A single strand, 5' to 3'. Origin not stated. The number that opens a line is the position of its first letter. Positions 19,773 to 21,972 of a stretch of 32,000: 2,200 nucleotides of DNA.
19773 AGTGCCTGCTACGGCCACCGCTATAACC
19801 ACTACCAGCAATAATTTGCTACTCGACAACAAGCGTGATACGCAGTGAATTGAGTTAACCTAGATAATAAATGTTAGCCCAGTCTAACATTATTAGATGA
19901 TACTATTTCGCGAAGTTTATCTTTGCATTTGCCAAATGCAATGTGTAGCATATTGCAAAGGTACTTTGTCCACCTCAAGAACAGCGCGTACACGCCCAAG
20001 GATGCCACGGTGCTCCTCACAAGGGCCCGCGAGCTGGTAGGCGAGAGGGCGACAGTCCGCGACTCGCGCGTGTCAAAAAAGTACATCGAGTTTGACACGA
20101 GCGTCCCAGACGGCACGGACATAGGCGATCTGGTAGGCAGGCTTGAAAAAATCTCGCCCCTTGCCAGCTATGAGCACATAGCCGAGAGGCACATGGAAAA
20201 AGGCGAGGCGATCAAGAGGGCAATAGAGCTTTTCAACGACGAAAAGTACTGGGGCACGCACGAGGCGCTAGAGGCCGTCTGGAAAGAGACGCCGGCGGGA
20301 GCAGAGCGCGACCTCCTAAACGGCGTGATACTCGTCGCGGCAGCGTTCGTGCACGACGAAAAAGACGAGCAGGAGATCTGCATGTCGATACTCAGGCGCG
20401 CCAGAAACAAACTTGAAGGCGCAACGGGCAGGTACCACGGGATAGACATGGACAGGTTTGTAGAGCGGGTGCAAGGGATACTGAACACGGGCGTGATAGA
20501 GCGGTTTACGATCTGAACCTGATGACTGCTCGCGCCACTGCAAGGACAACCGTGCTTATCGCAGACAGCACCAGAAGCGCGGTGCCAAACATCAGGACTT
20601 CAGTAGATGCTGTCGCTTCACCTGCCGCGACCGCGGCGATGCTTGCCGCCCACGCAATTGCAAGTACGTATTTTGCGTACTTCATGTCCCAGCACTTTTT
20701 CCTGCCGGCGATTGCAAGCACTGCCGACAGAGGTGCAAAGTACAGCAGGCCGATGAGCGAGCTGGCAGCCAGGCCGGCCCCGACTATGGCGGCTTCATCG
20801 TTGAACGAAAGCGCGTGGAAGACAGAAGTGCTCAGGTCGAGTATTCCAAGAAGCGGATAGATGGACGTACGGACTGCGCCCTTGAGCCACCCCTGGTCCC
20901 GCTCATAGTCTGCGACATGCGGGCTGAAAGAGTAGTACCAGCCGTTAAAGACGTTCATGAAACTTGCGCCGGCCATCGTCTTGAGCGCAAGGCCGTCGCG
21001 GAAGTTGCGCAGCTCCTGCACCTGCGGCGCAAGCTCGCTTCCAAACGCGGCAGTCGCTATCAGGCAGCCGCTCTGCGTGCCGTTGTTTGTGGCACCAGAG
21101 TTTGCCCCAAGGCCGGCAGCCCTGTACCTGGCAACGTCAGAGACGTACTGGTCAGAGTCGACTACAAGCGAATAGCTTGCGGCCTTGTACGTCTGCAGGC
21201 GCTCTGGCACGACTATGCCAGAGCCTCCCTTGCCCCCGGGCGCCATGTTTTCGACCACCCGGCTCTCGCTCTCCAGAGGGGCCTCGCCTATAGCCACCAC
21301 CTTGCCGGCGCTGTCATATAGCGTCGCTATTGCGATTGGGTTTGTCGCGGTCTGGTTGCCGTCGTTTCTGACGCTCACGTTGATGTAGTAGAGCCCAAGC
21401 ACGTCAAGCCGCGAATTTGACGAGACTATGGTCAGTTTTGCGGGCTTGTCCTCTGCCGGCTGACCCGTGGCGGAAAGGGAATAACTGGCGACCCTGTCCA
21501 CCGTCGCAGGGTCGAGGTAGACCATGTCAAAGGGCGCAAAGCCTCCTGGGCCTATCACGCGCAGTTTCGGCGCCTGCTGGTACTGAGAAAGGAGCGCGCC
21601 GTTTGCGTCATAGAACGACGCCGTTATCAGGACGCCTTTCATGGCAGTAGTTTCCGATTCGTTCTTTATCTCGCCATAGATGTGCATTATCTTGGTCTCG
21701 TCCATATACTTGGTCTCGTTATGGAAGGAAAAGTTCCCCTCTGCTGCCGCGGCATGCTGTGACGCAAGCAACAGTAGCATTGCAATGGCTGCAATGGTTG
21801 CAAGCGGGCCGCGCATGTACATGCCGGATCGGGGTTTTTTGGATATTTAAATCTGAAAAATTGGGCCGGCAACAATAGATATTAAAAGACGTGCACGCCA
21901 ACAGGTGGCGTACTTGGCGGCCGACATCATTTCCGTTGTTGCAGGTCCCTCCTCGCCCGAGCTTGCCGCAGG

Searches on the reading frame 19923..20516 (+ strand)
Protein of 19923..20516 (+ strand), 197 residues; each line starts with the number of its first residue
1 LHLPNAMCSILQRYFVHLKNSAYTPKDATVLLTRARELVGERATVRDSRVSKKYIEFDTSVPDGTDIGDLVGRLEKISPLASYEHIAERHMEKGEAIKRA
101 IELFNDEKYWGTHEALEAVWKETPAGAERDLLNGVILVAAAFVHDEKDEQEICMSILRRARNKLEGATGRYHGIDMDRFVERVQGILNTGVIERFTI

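Call 3: search_protein_families(library=pfam, proteins=[window:19923-20516:+], max_evalue=0.1)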
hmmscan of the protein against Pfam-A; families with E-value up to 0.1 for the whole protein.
window:19923-20516:+ (197 aa): 1 family
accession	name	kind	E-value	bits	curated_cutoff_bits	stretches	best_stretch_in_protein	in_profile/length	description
PF03745.19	DUF309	-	2.1e-17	63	27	1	98-152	2-55/59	Domain of unknown function (DUF309)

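Call 4: search_protein_families(library=ncbifam, proteins=[window:19923-20516:+], max_evalue=0.1)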
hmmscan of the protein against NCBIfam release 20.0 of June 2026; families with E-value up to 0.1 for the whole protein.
window:19923-20516:+ (197 aa): 0 families

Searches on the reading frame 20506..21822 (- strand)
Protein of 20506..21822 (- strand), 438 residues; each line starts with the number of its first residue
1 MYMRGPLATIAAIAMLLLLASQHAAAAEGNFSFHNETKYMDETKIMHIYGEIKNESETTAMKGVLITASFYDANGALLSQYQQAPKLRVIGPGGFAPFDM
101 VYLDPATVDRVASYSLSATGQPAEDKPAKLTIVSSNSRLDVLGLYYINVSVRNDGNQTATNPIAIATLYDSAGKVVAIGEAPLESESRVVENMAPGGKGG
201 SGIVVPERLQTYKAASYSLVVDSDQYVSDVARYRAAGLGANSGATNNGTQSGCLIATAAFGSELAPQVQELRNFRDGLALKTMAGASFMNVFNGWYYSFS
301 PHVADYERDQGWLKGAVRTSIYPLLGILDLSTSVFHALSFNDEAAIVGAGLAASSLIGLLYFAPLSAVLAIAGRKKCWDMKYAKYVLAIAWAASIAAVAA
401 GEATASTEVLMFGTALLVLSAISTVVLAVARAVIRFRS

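Call 3: search_protein_families(library=pfam, proteins=[window:20506-21822:-], max_evalue=0.1)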
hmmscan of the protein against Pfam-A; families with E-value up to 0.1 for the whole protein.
window:20506-21822:- (438 aa): 2 families
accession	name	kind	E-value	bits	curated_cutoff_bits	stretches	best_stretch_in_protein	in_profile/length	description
PF11906.13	DUF3426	-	0.0015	19.1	27.7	1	127-179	49-103/147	Protein of unknown function (DUF3426)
PF09624.15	DUF2393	-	0.042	14.3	26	0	36-75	53-91/146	Protein of unknown function (DUF2393)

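Call 4: search_protein_families(library=ncbifam, proteins=[window:20506-21822:-], max_evalue=0.1)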
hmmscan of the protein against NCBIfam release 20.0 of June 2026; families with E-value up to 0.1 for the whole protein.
window:20506-21822:- (438 aa): 2 families
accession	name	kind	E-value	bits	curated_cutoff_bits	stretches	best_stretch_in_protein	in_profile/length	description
NF041770.1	CFI_box_CTERM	domain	1.2e-18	66.7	40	1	253-324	1-68/69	CFI-box-CTERM domain-containing protein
NF038353.1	FxLYD_dom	domain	1.2e-07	31.5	23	1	47-109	5-65/71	FxLYD domain-containing protein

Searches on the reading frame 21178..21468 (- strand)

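Call 18: search_protein_families(library=ncbifam, proteins=[window:21178-21468:-], max_evalue=10)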
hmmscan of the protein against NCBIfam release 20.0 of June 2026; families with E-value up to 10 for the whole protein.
seq(97 aa): 3 families
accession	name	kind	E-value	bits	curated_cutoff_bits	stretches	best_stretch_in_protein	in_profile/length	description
NF058532.1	CH3_S_uro_de_S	equivalog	0.006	15.6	450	1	22-85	270-333/352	S-methyl thiohydantoin desulfurase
TIGR02588.1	TIGR02588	hypoth_equivalog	0.016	15.2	95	1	6-62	30-85/122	TIGR02588 family protein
NF038353.1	FxLYD_dom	domain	0.027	14.4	23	1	28-59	5-36/71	FxLYD domain-containing protein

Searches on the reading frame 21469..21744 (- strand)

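Call 18: search_protein_families(library=ncbifam, proteins=[window:21469-21744:-], max_evalue=10)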
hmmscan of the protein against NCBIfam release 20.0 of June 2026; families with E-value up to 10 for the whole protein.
seq(92 aa): 1 family
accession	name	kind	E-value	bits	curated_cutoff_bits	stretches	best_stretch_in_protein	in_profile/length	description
NF038353.1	FxLYD_dom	domain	3e-05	23.8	23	1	21-83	5-65/71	FxLYD domain-containing protein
